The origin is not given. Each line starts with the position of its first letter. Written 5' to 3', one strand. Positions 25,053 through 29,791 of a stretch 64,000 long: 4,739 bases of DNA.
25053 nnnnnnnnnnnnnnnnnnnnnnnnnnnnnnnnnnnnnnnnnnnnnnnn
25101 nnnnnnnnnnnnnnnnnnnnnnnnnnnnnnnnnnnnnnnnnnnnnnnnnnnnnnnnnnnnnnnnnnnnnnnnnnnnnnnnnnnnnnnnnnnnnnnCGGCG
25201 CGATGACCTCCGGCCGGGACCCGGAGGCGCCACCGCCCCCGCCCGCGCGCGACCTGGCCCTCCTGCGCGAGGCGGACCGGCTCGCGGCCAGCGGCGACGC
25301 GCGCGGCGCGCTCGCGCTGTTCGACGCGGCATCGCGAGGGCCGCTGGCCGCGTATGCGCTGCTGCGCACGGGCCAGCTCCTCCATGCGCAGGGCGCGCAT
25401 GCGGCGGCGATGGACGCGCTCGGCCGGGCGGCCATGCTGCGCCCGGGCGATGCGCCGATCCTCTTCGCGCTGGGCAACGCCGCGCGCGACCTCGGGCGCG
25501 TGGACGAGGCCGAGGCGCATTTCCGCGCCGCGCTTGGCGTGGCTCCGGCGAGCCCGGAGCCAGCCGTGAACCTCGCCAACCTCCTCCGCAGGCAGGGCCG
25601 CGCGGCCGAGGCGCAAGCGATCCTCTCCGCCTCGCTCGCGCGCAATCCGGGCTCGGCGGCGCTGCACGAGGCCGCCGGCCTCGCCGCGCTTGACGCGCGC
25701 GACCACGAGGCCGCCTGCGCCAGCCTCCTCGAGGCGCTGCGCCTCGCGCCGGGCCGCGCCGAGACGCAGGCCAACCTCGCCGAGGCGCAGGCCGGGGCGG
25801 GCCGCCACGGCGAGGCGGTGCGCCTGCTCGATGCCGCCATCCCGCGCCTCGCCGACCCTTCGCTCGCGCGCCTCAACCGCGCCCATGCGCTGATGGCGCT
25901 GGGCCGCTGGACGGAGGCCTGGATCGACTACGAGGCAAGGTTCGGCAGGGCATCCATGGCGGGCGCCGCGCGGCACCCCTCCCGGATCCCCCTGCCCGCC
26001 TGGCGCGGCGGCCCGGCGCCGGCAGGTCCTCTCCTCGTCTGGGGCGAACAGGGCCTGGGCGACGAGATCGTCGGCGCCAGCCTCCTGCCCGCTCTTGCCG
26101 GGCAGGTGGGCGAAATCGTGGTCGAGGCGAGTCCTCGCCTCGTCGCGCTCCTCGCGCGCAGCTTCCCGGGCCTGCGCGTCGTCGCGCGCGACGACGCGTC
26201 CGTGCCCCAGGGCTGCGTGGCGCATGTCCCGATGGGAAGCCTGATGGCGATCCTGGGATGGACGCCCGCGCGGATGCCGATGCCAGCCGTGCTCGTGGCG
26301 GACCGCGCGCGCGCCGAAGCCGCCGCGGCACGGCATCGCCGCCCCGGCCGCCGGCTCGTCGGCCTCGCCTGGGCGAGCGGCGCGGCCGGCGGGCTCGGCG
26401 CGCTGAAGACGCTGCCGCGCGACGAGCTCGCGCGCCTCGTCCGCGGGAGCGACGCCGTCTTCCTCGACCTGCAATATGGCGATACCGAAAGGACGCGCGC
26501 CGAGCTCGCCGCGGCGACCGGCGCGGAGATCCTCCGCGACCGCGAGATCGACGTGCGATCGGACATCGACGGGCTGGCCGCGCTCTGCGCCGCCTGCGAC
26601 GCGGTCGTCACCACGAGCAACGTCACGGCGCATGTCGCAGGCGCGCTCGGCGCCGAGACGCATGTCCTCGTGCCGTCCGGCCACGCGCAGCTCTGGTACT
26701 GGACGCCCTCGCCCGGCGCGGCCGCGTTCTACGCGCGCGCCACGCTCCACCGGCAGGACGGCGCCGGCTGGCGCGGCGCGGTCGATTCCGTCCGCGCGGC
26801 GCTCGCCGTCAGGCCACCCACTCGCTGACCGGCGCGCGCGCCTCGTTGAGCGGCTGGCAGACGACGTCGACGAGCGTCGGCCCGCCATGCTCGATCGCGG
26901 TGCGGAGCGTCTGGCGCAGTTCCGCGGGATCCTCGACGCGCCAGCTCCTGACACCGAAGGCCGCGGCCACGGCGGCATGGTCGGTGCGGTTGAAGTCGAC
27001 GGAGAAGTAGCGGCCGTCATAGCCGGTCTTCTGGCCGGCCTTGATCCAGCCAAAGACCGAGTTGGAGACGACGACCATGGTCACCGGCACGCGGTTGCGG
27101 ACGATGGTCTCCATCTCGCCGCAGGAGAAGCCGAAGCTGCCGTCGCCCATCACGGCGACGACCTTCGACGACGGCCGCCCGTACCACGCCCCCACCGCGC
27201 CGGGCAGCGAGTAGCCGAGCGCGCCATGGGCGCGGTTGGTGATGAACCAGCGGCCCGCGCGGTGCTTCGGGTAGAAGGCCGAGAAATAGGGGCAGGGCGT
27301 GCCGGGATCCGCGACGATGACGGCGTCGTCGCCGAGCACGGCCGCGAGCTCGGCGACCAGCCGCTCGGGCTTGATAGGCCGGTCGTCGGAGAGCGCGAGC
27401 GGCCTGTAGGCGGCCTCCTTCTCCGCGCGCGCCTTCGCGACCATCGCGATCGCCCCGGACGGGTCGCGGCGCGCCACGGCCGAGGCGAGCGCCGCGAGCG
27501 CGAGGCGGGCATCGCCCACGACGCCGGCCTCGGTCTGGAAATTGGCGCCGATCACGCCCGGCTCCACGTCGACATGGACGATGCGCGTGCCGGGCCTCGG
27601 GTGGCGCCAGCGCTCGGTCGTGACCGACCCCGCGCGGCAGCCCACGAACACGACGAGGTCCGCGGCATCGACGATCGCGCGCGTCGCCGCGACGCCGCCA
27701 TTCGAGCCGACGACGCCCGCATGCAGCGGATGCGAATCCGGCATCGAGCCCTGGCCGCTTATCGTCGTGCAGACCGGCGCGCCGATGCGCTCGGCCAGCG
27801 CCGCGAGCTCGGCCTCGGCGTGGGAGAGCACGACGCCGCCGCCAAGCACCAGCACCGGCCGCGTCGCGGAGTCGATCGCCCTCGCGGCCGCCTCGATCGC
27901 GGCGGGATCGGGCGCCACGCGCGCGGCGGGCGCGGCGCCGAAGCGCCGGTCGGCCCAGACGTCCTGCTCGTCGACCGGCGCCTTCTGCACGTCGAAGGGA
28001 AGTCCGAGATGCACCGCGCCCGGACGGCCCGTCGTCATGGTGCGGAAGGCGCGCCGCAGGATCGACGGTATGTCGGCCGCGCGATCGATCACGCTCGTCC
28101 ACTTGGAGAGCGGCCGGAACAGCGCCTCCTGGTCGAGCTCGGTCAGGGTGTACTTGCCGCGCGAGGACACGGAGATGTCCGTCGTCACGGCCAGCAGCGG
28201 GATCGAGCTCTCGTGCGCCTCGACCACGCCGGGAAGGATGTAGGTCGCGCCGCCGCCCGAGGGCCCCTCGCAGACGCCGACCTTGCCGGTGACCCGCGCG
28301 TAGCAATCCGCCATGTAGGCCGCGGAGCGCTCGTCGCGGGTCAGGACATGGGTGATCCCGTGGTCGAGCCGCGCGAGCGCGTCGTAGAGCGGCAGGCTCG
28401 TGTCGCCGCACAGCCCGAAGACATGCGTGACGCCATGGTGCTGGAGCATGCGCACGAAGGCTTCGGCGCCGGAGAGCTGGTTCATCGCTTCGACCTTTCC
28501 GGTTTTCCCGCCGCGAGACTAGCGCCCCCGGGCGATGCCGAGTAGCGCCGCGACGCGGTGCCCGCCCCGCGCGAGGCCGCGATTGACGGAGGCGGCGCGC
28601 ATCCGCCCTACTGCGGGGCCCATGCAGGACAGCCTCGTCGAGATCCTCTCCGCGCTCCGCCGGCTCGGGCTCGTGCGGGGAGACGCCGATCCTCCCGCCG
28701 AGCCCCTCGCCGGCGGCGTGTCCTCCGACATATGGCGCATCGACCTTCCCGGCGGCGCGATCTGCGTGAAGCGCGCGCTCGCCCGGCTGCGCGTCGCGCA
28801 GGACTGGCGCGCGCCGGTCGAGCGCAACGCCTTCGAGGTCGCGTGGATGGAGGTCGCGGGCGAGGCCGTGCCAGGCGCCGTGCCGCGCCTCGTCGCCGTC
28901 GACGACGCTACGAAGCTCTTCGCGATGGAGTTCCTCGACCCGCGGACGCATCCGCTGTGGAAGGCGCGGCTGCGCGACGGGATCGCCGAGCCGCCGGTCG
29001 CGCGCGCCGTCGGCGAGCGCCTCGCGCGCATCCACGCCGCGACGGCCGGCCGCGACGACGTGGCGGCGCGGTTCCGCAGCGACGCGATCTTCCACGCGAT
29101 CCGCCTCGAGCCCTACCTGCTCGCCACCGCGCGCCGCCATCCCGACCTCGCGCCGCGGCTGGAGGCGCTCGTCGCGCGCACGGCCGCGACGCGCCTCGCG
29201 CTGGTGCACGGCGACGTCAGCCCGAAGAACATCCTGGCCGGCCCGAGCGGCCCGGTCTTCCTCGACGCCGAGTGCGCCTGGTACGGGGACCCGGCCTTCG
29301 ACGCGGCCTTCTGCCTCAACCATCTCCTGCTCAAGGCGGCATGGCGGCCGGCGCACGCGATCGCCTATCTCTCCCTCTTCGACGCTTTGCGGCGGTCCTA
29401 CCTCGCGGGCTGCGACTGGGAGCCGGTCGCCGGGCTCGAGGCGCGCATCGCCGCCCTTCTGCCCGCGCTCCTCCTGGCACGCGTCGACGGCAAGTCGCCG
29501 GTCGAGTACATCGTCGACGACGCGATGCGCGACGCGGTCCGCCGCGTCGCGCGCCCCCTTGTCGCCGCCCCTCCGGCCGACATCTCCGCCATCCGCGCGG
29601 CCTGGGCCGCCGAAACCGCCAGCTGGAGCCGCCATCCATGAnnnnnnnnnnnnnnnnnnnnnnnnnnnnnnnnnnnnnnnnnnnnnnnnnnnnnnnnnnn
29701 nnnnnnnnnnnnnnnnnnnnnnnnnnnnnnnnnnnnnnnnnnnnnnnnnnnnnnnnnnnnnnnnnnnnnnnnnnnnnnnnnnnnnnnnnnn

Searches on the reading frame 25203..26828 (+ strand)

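Call 49: search_protein_families(library=pfam, proteins=[window:25203-26828:+], max_evalue=0.00001)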
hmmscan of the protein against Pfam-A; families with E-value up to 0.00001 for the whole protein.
window:25203-26828:+ (541 aa): 11 families
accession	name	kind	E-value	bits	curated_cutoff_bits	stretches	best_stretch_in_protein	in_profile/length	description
PF14559.12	TPR_19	-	7.9e-16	58.6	25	1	96-157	3-64/68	Tetratricopeptide repeat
PF13181.12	TPR_8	-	5.9e-12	45.2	25.7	0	84-116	1-33/34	Tetratricopeptide repeat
PF07719.23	TPR_2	-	1e-11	44.4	27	0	85-115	2-32/34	Tetratricopeptide repeat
PF13432.12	TPR_16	-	6.6e-11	42.9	32.7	1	123-185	2-64/65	Tetratricopeptide repeat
PF00515.34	TPR_1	-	5.8e-10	39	27.8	0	85-115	2-32/34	Tetratricopeptide repeat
PF13424.12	TPR_12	-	1.4e-09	38.5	30.1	0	82-113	43-74/77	Tetratricopeptide repeat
PF13414.12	TPR_11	-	2.5e-08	33.9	26.8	0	57-93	1-37/42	TPR repeat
PF13431.12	TPR_17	-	2.7e-08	33.9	24.4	0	80-105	9-34/34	Tetratricopeptide repeat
PF12895.13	ANAPC3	-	3.9e-07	30.7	27.2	0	45-108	21-80/82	Anaphase-promoting complex, cyclosome, subunit 3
PF13428.12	TPR_14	-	6.9e-07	29.8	23.5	0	87-127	4-44/44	Tetratricopeptide repeat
PF13176.12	TPR_7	-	3.9e-06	27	27.9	0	87-116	2-31/36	Tetratricopeptide repeat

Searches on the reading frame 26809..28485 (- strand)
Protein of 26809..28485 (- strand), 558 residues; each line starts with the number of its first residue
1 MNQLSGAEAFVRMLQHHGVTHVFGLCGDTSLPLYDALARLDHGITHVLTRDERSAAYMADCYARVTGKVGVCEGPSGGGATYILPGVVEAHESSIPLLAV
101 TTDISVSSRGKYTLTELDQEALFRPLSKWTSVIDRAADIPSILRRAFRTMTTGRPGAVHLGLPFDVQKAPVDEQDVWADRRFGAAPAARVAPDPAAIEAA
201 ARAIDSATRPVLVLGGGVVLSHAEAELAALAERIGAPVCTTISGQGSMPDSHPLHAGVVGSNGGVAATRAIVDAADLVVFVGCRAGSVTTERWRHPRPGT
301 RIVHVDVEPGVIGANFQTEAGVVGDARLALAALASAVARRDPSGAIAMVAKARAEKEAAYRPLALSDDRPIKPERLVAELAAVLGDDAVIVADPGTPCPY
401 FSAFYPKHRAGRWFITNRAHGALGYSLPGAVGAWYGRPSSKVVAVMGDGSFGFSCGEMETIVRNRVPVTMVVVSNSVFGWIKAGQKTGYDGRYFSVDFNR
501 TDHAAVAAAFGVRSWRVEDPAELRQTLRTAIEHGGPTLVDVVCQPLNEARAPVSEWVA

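Call 49: search_protein_families(library=pfam, proteins=[window:26809-28485:-], max_evalue=0.00001)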
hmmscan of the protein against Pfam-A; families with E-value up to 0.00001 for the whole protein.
window:26809-28485:- (558 aa): 3 families
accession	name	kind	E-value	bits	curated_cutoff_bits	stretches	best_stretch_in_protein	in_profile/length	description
PF02775.26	TPP_enzyme_C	-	1.2e-38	132.7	21.9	1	398-541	6-151/151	Thiamine pyrophosphate enzyme, C-terminal TPP binding domain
PF00205.28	TPP_enzyme_M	-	1.1e-37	129.3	30.4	1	197-333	1-137/137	Thiamine pyrophosphate enzyme, central domain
PF02776.23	TPP_enzyme_N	-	1.6e-36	125.1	26.8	1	5-122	2-119/119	Thiamine pyrophosphate enzyme, N-terminal TPP binding domain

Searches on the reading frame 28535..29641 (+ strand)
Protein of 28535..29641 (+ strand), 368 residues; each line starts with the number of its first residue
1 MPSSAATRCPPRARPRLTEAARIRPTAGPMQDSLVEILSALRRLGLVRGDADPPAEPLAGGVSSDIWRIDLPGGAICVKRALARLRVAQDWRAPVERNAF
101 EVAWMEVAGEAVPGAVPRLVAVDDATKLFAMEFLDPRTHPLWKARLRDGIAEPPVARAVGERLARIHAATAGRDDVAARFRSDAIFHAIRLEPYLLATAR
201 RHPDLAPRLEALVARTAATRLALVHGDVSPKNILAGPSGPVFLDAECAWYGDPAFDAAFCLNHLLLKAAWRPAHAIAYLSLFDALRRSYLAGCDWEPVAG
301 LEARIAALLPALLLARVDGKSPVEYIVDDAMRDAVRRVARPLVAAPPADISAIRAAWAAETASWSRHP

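Call 36: find_encoding_contigs(protein=window:28535-29638:+, flank=10000, max_places=10)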
Protein window:28535-29638:+ (368 aa): no gene with exactly this product is on record in the collection.
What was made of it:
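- Tried and rejected: Extending the private-SNP census to the left part of the window: this failed because the chosen protein (28535-29638) was not on record (call 36).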

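Call 49: search_protein_families(library=pfam, proteins=[window:28535-29641:+], max_evalue=0.00001)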
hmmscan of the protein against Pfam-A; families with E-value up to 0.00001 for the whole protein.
window:28535-29641:+ (368 aa): 1 family
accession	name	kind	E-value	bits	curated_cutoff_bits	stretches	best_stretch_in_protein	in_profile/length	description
PF01636.29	APH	-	1.7e-14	54.6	23.2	1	56-284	3-235/239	Phosphotransferase enzyme family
